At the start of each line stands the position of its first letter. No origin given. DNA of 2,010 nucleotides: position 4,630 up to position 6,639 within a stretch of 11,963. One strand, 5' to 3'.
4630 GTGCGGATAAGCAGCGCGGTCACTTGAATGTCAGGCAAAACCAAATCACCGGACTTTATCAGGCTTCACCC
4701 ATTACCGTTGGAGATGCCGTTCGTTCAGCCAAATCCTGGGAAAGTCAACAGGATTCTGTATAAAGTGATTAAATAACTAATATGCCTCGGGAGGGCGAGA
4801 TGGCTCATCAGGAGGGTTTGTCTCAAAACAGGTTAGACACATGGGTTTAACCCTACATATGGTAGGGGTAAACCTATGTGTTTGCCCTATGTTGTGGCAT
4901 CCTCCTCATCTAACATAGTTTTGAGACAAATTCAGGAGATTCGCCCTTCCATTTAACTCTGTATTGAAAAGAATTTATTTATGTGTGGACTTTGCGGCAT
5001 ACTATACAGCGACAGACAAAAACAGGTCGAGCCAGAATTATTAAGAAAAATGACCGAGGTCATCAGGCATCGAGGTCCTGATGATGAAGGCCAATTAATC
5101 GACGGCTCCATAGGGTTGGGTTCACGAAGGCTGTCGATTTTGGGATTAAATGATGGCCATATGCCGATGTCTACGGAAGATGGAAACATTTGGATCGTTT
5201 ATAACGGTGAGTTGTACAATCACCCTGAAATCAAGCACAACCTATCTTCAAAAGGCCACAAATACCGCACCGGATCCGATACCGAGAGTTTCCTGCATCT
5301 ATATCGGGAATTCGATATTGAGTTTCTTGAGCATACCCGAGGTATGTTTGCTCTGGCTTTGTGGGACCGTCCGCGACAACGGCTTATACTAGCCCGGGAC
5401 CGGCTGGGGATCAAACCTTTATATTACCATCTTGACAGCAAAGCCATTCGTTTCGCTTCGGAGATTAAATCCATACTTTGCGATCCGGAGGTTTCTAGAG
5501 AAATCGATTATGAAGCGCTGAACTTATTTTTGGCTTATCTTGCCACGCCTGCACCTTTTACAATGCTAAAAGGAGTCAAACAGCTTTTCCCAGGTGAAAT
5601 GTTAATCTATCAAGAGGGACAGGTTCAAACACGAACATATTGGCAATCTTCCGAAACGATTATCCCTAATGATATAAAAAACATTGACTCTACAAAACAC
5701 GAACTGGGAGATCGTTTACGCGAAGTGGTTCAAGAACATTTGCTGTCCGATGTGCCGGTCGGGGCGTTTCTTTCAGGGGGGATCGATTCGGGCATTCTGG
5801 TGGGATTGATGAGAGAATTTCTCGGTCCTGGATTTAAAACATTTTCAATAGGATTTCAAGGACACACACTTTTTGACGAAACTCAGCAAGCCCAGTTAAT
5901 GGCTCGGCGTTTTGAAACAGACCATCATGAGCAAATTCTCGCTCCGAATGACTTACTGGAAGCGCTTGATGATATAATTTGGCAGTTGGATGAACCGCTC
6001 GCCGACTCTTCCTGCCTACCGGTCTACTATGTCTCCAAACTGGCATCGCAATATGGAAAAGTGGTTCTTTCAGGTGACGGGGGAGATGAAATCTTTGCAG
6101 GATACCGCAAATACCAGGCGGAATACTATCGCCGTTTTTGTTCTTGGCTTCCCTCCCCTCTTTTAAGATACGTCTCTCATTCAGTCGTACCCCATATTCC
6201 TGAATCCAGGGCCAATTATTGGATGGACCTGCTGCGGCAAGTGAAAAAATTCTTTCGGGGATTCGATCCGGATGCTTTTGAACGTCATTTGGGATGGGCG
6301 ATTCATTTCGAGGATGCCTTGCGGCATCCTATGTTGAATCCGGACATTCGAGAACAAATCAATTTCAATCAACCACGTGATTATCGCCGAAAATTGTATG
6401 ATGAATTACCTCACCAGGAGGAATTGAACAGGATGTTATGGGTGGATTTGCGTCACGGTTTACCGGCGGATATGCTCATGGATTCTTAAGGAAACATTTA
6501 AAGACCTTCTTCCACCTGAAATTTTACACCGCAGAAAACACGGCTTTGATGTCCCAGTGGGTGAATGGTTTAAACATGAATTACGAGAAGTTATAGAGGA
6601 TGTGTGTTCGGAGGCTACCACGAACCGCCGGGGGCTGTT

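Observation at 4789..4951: Nested 165-nt palindrome with MITE-like inverted termini and flanking direct repeats upstream of asnB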

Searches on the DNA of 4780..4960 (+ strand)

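Call 8: search_dna_similar(query=window:4780-4960:+, collection=plasmids, mode=distant, max_evalue=0.01)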
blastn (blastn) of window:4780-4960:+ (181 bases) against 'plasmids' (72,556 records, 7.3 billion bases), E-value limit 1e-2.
No match.

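Call 9: search_dna_similar(query=window:4780-4960:+, collection=phages, mode=distant, max_evalue=0.01)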
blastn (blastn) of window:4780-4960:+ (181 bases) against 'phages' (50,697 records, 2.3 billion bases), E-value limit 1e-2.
No match.

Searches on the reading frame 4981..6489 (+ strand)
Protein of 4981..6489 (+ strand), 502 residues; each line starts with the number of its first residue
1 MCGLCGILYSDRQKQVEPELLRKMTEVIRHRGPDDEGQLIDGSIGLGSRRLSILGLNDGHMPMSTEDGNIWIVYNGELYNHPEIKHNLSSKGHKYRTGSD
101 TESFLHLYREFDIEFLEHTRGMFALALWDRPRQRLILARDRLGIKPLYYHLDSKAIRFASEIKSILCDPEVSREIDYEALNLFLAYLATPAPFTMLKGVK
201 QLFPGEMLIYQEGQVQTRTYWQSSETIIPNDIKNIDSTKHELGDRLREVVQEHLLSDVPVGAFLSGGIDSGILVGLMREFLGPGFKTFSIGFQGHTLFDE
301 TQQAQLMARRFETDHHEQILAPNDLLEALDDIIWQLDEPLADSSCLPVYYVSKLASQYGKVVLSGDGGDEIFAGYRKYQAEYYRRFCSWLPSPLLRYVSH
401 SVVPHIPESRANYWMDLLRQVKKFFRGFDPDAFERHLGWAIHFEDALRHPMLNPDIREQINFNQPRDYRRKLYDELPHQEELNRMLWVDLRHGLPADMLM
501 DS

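Call 7: search_protein_families(library=pfam, proteins=[window:4981-6489:+])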
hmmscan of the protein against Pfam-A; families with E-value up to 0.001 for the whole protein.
window:4981-6489:+ (502 aa): 3 families
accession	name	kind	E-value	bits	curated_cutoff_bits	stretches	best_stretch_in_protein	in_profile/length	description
PF00733.27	Asn_synthase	-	3.6e-53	181.9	21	1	242-499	2-224/354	Asparagine synthase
PF13537.11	GATase_7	-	2e-41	141.3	25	1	49-166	2-122/123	Glutamine amidotransferase domain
PF13522.11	GATase_6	-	1.3e-36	125.9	27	1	33-161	1-130/130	Glutamine amidotransferase domain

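Call 10: find_encoding_contigs(protein=window:4981-6489:+, flank=10000, max_places=10)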
Protein window:4981-6489:+ (502 aa): no gene with exactly this product is on record in the collection.

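Call 39: find_homologous_proteins(query=window:4981-6489:+, max_evalue=1e-50)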
Query window:4981-6489:+ (502 aa): 7958 proteins with E <= 1e-50 among 8000 candidates; the best 120 are listed.
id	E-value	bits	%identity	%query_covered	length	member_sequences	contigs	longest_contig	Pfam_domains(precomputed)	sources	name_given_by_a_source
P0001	0.0e+0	1174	100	100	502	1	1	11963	PF00733.28,PF13522.12,PF13537.12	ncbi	-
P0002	6.9e-244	828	70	100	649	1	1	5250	PF00733.28,PF13522.12,PF13537.12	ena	-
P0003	1.8e-243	827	69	99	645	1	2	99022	PF00733.28,PF13522.12,PF13537.12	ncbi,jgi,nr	ncbi:MAG: asparagine synthase (glutamine-hydrolyzing) [Candidatus Omnitrophota bacterium]|jgi:aspara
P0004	1.8e-243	827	69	100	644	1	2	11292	PF00733.28,PF13522.12,PF13537.12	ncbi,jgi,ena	-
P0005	3.0e-241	819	68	100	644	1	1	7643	PF00733.28,PF13522.12,PF13537.12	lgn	-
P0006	5.8e-240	815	68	100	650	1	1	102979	PF00733.28,PF13522.12,PF13537.12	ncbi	-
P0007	5.4e-237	805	68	99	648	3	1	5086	PF00733.28,PF13522.12,PF13537.12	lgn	-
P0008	1.5e-233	794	68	99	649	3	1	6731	PF00733.28,PF13522.12,PF13537.12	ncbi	-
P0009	1.9e-233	794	66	99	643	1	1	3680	PF00733.28,PF13522.12,PF13537.12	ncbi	-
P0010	2.4e-231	787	67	99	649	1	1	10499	PF00733.28,PF13522.12,PF13537.12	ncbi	-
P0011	3.8e-231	786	66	99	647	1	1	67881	PF00733.28,PF13522.12,PF13537.12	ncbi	-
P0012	9.0e-228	775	67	99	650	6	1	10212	PF00733.28,PF13522.12,PF13537.12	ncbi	-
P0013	3.7e-227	773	66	99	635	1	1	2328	PF00733.28,PF13522.12,PF13537.12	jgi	jgi:asparagine synthase (glutamine-hydrolysing)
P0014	5.8e-226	769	65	99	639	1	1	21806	PF00733.28,PF13522.12,PF13537.12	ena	-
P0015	6.6e-226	769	65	99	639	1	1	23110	PF00733.28,PF13522.12,PF13537.12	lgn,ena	-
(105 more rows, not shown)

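Call 40: find_encoding_contigs(protein=P0001, flank=10000, max_places=3)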
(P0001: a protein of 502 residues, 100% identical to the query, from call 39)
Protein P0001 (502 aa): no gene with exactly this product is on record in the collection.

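Call 41: find_encoding_contigs(protein=P0003, flank=6000, max_places=3)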
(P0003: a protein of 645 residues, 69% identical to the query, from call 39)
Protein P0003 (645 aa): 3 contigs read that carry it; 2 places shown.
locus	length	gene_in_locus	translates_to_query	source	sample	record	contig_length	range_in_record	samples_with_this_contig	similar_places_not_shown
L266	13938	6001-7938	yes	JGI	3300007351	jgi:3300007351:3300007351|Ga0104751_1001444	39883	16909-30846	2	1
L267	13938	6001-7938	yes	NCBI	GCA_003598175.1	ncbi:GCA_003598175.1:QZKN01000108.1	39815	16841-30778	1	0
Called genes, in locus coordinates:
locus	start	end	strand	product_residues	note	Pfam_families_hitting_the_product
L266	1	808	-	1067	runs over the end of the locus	PF25596:CPSase_L_D1, PF02222:ATP-grasp, PF02786:CPSase_L_D2, PF02787:CPSase_L_D3, PF25596:CPSase_L_D1, PF02786:CPSase_L_D2, PF02222:ATP-grasp, PF02142:MGS, +5 more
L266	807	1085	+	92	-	-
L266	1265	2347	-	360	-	PF13784:Fic_N, PF02661:Fic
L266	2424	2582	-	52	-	-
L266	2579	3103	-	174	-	PF06414:Zeta_toxin (faint), PF13671:AAA_33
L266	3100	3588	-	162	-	PF01420:Methylase_S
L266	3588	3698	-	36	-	-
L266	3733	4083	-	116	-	PF01850:PIN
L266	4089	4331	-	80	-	-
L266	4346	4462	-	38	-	-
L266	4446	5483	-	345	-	PF13310:Virulence_RhuM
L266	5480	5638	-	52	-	-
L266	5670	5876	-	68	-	-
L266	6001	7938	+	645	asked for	PF13522:GATase_6, PF13537:GATase_7, PF00733:Asn_synthase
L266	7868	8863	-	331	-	-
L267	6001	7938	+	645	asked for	PF13522:GATase_6, PF13537:GATase_7, PF00733:Asn_synthase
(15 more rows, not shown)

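Call 42: find_encoding_contigs(protein=P0006, flank=6000, max_places=3)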
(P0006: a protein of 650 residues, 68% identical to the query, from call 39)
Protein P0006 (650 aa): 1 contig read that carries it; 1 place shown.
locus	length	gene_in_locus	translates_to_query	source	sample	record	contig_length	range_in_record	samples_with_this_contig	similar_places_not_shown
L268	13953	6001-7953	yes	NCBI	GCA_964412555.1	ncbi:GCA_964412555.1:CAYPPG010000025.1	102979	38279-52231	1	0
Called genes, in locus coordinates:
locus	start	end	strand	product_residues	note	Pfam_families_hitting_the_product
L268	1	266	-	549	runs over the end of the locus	-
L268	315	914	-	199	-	-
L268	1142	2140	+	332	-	PF00586:AIRS, PF02769:AIRS_C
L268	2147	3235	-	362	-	PF00392:GntR, PF00532:Peripla_BP_1, PF13407:Peripla_BP_4, PF13377:Peripla_BP_3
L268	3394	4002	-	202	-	PF01066:CDP-OH_P_transf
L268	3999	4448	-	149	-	PF01066:CDP-OH_P_transf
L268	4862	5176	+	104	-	-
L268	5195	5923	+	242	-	PF00596:Aldolase_II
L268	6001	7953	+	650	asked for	PF13522:GATase_6, PF13537:GATase_7, PF00733:Asn_synthase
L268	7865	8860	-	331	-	-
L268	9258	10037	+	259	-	PF18912:DZR_2 (faint)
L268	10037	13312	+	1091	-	PF13231:PMT_2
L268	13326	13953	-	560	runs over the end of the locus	PF01839:FG-GAP (faint), PF13517:FG-GAP_3, PF07593:UnbV_ASPIC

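Call 43: find_encoding_contigs(protein=P0004, flank=6000, max_places=3)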
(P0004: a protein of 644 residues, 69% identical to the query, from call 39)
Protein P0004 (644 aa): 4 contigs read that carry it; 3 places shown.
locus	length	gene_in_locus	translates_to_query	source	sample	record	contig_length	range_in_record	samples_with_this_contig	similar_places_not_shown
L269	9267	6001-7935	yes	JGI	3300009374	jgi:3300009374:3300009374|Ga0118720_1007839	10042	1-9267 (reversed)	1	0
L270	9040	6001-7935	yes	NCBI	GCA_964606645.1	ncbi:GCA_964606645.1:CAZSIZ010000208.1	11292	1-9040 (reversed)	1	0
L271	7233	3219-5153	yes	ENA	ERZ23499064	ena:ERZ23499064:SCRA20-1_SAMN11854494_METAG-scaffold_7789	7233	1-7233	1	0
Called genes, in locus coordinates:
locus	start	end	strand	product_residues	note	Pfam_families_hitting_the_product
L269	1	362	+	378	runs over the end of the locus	?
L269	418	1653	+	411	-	PF13472:Lipase_GDSL_2 (weak)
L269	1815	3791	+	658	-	PF05448:AXE1 (weak)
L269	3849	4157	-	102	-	PF03319:EutN_CcmL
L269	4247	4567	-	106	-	PF03319:EutN_CcmL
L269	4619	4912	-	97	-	PF03319:EutN_CcmL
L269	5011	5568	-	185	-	PF00583:Acetyltransf_1, PF13673:Acetyltransf_10 (weak), PF13508:Acetyltransf_7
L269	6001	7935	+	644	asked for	PF13522:GATase_6, PF13537:GATase_7, PF00733:Asn_synthase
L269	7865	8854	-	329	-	-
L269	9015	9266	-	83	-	?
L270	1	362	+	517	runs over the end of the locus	PF00884:Sulfatase, PF01663:Phosphodiest, PF16347:SGSH_C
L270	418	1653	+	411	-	PF13472:Lipase_GDSL_2 (weak)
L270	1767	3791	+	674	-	PF05448:AXE1 (weak)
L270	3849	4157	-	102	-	PF03319:EutN_CcmL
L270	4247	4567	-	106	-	PF03319:EutN_CcmL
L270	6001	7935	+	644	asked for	PF13522:GATase_6, PF13537:GATase_7, PF00733:Asn_synthase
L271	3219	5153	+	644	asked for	PF13522:GATase_6, PF13537:GATase_7, PF00733:Asn_synthase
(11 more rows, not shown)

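Call 44: find_encoding_contigs(protein=P0002, flank=6000, max_places=3)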
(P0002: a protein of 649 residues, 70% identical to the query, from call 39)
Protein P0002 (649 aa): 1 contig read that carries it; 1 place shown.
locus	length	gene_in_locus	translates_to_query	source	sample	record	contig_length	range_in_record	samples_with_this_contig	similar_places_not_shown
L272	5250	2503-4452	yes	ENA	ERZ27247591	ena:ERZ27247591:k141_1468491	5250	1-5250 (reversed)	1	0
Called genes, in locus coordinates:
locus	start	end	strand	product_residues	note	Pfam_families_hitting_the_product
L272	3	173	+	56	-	?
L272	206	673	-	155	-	-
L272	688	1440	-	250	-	PF13189:Cytidylate_kin2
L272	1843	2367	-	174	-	PF01936:NYN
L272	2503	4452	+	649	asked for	PF13522:GATase_6, PF13537:GATase_7, PF00733:Asn_synthase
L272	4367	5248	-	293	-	?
